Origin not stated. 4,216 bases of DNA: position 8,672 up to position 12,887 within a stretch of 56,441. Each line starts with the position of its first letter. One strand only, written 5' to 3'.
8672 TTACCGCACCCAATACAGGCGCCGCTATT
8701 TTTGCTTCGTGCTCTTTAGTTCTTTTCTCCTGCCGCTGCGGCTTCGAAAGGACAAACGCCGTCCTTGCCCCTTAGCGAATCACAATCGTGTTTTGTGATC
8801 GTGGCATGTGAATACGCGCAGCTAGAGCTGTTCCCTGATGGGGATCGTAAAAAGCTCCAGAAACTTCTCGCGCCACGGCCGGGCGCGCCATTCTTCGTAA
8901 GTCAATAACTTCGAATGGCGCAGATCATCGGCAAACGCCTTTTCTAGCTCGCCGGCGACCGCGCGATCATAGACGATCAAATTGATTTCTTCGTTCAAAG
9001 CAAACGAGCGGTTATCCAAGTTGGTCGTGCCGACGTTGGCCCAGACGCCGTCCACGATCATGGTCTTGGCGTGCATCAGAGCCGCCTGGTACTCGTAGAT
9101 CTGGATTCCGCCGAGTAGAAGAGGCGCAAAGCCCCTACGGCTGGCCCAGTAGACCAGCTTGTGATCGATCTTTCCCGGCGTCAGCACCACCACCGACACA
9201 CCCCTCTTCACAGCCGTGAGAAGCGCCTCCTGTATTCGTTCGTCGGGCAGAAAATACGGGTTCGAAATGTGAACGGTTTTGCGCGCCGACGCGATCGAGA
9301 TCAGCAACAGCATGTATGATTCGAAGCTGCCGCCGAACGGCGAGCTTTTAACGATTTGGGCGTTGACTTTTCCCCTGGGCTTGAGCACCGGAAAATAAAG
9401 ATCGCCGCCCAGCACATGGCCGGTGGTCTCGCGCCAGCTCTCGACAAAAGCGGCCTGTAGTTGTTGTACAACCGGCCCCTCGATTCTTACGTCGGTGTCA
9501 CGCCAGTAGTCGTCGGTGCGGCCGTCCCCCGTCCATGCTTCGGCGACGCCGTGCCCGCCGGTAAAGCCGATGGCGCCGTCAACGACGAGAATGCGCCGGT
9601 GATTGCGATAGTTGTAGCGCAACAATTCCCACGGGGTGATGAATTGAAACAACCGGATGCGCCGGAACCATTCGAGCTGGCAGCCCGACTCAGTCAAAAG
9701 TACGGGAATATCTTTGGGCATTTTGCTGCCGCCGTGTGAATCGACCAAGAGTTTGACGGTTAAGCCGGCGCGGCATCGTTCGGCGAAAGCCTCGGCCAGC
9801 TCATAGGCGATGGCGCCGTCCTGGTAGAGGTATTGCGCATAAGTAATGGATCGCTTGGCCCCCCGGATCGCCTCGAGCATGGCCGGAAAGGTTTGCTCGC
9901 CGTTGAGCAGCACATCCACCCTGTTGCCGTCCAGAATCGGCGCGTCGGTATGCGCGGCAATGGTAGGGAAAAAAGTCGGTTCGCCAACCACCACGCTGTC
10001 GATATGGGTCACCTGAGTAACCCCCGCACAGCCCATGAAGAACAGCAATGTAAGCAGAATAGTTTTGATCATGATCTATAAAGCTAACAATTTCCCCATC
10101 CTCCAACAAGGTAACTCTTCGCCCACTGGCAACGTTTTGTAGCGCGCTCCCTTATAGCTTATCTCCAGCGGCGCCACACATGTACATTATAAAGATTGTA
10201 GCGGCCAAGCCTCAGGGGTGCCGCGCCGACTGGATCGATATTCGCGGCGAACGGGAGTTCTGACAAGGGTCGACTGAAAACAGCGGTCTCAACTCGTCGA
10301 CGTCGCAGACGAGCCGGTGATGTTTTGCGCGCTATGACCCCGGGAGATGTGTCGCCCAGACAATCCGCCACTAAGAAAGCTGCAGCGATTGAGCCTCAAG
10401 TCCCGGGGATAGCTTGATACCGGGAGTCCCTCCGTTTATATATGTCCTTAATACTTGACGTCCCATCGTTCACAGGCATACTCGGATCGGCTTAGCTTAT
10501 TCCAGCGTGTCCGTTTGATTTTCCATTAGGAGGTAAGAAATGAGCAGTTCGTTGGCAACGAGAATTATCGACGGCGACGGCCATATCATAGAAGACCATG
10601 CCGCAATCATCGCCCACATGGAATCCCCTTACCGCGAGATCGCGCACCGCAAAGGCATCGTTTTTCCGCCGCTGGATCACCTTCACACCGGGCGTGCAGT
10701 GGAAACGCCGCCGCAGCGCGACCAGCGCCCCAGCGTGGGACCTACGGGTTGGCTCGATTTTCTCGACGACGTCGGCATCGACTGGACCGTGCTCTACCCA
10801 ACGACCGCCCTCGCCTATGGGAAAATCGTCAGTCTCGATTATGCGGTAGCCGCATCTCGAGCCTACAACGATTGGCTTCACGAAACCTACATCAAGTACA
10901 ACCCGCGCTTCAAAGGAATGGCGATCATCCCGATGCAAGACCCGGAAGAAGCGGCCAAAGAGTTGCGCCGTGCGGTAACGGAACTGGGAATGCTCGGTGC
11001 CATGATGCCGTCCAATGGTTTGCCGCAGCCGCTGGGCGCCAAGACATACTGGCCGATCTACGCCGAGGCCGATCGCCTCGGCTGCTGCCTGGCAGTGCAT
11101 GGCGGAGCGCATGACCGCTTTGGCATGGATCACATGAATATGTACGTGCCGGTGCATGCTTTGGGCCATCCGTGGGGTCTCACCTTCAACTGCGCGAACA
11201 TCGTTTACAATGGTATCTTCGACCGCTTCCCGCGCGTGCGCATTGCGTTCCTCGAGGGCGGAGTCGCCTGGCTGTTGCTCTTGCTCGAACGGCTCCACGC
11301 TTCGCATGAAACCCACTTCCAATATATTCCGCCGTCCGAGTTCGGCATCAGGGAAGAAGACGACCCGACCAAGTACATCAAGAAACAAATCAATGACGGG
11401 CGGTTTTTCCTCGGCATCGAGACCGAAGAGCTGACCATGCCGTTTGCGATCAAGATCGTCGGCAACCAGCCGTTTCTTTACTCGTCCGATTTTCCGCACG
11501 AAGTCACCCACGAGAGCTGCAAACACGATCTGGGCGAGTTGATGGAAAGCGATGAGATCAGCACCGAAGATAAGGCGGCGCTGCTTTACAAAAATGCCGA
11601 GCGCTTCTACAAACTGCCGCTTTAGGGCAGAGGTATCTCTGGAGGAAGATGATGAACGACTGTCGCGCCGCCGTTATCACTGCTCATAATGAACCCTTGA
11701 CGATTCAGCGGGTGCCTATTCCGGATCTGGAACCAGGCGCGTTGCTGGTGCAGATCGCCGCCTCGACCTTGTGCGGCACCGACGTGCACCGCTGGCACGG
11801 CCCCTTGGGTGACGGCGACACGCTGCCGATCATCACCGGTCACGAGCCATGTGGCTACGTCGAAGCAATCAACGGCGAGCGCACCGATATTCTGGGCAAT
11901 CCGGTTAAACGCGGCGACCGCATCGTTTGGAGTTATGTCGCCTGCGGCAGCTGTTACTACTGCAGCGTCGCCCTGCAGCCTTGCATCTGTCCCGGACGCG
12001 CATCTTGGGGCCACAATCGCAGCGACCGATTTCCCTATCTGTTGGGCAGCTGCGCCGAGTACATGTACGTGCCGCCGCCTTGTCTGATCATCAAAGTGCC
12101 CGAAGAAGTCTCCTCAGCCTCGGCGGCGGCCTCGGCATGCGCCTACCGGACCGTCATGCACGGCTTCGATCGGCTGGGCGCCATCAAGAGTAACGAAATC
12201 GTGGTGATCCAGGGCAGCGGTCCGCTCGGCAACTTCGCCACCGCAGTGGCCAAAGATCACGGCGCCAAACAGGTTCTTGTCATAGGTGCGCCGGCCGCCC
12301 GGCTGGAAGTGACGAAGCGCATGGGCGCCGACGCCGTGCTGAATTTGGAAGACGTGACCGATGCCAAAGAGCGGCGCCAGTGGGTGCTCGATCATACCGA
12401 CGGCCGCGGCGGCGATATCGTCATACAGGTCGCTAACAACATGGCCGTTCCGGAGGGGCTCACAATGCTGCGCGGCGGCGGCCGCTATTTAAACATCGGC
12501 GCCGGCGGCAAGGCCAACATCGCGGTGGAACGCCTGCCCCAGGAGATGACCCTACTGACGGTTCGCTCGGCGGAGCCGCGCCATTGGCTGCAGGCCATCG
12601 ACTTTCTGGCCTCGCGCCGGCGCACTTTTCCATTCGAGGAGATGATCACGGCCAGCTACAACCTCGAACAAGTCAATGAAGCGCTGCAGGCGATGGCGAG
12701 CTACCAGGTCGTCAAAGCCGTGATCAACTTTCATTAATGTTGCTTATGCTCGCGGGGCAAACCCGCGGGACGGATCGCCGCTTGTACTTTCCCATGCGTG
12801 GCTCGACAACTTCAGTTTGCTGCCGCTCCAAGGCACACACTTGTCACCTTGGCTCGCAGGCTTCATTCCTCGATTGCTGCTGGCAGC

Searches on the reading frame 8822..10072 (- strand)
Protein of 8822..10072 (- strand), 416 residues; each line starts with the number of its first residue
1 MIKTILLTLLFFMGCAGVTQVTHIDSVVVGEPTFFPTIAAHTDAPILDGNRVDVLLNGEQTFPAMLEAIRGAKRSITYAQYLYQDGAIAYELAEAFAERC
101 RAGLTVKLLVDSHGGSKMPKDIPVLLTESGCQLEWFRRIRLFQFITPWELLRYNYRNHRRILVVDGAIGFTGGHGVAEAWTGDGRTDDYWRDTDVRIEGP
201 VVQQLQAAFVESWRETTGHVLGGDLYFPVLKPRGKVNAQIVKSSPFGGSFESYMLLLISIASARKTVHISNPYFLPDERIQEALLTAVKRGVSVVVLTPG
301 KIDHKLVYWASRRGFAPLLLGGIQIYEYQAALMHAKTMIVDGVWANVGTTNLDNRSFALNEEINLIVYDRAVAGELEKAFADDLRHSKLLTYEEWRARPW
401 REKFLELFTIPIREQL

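Call 61: search_protein_families(library=pfam, proteins=[window:8822-10072:-], max_evalue=0.00001)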
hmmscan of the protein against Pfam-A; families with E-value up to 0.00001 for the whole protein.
window:8822-10072:- (416 aa): 2 families
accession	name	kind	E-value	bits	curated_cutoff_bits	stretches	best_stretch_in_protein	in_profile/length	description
PF13091.12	PLDc_2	-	2e-39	134.9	27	1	258-383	3-131/132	PLD-like domain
PF00614.28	PLDc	-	7.5e-09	35.7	21.9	0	332-356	4-28/28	Phospholipase D Active site motif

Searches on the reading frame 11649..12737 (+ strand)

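Call 61: search_protein_families(library=pfam, proteins=[window:11649-12737:+], max_evalue=0.00001)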
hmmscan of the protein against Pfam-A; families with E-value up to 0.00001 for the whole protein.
window:11649-12737:+ (362 aa): 2 families
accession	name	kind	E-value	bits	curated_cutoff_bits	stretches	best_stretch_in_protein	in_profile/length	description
PF08240.17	ADH_N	-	9.1e-17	61.7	23.5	1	29-151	2-103/104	Alcohol dehydrogenase GroES-like domain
PF00107.32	ADH_zinc_N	-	1.1e-14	55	31.8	1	192-321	1-128/129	Zinc-binding dehydrogenase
